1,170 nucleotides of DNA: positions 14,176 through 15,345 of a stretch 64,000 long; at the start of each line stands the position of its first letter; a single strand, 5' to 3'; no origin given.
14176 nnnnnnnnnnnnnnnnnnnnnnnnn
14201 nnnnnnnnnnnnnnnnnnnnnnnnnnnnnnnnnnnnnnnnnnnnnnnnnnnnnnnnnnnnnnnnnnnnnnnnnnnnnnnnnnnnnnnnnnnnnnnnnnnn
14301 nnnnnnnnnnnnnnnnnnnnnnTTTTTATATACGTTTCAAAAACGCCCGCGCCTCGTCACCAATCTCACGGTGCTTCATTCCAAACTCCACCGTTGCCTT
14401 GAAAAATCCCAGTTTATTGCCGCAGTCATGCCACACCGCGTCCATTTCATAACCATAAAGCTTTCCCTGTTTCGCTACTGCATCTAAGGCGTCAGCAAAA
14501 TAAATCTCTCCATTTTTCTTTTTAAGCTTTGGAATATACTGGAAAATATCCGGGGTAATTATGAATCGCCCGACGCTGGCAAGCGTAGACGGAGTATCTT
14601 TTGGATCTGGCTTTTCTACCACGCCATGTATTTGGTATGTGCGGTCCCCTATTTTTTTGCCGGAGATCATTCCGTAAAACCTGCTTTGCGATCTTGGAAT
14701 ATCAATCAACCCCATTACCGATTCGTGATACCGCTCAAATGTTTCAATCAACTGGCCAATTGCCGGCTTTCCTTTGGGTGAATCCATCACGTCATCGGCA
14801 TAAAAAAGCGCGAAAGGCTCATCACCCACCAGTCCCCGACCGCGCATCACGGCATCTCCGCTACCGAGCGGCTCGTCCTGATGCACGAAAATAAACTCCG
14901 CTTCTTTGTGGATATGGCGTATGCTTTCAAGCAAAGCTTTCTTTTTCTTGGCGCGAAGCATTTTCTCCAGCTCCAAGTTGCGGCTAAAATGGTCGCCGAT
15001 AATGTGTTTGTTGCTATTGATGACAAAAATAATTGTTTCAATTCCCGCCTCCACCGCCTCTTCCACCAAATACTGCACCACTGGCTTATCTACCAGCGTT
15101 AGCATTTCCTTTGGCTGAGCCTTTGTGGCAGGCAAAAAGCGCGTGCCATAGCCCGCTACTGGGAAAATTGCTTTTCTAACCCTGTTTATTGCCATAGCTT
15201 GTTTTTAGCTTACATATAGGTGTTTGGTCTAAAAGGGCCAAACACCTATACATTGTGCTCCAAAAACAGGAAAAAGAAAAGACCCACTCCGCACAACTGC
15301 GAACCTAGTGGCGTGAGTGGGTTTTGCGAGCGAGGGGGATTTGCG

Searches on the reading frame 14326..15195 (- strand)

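Call 31: search_protein_families(library=pfam, proteins=[window:14326-15195:-], max_evalue=0.000001)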
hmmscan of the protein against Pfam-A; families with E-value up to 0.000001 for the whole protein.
window:14326-15195:- (289 aa): 1 family
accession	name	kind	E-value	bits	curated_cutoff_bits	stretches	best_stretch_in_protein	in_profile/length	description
PF00483.29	NTP_transferase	-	9.2e-25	88.1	21.2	1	13-268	6-239/245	Nucleotidyl transferase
